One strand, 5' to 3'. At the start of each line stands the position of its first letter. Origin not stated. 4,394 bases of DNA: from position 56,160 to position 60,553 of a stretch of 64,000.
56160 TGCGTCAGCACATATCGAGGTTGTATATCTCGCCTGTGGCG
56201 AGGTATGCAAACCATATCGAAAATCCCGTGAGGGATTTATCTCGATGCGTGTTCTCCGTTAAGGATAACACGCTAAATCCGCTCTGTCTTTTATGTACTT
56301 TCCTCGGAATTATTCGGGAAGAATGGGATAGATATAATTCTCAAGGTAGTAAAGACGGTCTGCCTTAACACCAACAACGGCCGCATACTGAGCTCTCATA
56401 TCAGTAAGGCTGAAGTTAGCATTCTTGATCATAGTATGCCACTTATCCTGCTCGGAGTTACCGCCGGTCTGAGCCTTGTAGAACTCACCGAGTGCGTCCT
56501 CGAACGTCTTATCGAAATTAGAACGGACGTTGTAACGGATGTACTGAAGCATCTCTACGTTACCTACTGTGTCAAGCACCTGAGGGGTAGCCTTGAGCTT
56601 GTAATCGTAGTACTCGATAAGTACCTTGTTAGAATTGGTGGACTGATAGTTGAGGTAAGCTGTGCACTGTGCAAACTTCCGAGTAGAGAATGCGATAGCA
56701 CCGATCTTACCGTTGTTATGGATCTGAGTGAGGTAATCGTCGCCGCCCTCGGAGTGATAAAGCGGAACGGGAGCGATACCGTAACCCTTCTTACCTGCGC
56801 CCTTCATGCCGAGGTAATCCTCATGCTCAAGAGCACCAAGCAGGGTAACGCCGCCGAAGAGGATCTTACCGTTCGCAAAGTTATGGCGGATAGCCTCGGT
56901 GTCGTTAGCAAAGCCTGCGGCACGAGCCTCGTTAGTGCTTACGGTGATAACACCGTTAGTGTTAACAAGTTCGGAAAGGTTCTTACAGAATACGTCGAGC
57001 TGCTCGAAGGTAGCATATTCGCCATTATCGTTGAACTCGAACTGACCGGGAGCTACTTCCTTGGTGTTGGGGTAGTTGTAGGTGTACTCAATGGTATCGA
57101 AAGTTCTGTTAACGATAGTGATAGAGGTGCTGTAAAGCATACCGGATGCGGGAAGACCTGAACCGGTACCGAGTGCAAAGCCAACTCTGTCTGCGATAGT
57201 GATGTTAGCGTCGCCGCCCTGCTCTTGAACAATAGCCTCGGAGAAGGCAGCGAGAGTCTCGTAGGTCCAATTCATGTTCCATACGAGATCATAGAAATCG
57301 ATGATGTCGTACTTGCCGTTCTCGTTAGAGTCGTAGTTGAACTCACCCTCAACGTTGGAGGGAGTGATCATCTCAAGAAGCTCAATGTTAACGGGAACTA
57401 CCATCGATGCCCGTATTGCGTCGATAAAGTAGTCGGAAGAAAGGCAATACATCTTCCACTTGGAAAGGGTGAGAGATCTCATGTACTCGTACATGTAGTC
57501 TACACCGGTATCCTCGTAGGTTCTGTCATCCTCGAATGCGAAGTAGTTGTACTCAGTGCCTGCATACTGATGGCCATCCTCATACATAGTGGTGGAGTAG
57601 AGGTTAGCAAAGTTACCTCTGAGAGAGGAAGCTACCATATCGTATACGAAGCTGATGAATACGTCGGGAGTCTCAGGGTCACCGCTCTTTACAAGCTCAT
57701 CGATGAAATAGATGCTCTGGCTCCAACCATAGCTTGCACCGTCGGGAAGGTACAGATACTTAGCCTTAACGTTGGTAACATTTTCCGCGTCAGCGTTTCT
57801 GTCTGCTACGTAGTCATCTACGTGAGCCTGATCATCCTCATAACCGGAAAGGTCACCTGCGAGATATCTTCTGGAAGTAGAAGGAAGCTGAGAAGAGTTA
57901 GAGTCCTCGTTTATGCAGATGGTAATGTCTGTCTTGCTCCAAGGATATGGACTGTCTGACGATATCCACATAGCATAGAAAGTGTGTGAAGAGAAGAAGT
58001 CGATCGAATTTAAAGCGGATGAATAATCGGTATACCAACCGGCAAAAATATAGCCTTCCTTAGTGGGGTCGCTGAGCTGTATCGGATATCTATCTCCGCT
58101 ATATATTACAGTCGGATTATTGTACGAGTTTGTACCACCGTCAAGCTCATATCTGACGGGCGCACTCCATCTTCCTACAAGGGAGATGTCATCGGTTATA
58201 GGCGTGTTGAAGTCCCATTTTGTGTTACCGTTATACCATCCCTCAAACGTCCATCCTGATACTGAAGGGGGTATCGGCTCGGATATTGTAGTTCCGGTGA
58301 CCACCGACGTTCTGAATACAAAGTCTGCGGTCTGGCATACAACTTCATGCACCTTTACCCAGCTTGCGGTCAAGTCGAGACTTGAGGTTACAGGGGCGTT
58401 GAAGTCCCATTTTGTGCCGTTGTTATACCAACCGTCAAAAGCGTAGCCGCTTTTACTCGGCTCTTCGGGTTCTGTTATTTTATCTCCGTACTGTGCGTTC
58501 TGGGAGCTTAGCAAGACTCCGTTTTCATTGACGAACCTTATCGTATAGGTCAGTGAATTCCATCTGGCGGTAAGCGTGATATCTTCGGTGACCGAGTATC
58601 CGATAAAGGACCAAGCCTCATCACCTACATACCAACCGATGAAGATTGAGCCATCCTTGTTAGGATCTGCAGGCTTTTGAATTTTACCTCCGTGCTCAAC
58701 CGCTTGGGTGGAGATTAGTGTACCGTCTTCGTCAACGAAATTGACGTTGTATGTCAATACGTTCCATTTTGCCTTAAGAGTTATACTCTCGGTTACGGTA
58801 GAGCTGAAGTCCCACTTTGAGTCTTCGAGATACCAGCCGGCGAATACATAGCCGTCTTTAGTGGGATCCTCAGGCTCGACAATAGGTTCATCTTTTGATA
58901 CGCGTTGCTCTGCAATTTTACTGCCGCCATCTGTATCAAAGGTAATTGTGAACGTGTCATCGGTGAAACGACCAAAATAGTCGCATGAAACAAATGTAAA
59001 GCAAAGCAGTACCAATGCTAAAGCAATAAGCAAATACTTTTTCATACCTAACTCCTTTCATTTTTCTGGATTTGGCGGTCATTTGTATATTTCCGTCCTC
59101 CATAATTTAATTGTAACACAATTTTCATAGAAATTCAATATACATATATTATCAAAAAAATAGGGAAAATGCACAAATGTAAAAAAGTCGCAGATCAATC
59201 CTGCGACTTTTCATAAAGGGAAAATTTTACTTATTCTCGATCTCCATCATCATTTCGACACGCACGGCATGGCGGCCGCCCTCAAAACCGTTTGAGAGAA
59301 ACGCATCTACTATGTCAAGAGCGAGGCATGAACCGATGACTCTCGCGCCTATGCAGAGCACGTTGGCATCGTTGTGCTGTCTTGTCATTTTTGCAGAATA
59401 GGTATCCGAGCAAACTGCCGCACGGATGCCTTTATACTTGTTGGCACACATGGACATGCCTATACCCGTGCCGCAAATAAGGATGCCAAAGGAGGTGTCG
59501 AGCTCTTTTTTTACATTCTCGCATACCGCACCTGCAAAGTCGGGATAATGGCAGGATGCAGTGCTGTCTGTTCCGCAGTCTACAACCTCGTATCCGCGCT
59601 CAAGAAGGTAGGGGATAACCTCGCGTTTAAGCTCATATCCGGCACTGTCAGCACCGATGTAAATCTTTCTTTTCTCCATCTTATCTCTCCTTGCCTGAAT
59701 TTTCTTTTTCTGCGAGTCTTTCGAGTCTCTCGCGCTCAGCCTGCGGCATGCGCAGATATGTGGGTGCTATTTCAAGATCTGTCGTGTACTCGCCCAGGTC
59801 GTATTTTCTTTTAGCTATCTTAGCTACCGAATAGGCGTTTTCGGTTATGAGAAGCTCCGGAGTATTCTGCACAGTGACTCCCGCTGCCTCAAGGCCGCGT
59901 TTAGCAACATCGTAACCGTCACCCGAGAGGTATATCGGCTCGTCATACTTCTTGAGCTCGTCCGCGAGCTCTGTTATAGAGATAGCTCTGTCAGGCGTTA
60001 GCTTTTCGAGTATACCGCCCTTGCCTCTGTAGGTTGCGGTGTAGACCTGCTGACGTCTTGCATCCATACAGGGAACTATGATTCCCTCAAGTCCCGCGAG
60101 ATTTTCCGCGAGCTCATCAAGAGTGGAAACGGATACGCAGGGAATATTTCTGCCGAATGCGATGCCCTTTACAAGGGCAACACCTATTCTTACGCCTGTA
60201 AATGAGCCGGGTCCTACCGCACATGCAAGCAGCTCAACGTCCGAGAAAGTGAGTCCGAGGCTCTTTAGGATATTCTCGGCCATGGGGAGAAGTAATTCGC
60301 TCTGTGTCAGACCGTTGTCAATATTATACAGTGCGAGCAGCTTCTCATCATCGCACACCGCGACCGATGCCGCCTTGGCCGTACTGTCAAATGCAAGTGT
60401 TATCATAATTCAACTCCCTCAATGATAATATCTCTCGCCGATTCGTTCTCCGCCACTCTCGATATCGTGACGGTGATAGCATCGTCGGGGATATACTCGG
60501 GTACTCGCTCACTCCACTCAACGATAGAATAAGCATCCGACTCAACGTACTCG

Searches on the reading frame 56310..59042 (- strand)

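Call 7: search_protein_families(library=pfam, proteins=[window:56310-59042:-], max_evalue=0.001)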
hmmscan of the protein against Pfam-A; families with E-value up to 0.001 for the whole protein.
window:56310-59042:- (910 aa): 2 families
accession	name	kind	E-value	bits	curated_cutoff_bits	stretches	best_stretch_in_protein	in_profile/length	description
PF09479.16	Flg_new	-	1.4e-64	214.5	27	5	31-92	1-65/65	Listeria-Bacteroides repeat domain (List_Bact_rpt)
PF18998.6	Flg_new_2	-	0.00016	22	23.6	0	166-228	1-69/73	Divergent InlB B-repeat domain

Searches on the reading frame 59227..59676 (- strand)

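Call 7: search_protein_families(library=pfam, proteins=[window:59227-59676:-], max_evalue=0.001)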
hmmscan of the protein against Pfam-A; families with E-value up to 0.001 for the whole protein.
window:59227-59676:- (149 aa): 1 family
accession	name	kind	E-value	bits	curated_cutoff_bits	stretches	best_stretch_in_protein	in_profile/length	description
PF02502.23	LacAB_rpiB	-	8.4e-59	197.9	24.7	1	5-143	1-138/138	Ribose/Galactose Isomerase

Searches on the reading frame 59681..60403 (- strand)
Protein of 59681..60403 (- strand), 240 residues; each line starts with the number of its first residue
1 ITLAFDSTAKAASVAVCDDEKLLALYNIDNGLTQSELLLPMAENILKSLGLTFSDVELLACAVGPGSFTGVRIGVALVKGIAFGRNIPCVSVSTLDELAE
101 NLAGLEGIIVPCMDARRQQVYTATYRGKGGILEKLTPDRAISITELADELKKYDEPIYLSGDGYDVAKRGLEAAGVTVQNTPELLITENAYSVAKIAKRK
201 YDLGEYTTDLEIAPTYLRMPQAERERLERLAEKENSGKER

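Call 7: search_protein_families(library=pfam, proteins=[window:59681-60403:-], max_evalue=0.001)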
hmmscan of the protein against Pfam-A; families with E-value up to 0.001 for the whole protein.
window:59681-60403:- (240 aa): 1 family
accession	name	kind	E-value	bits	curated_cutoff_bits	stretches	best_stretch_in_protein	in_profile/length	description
PF00814.31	TsaD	-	5.2e-26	92.4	24.8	1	35-223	30-261/264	tRNA N6-adenosine threonylcarbamoyltransferase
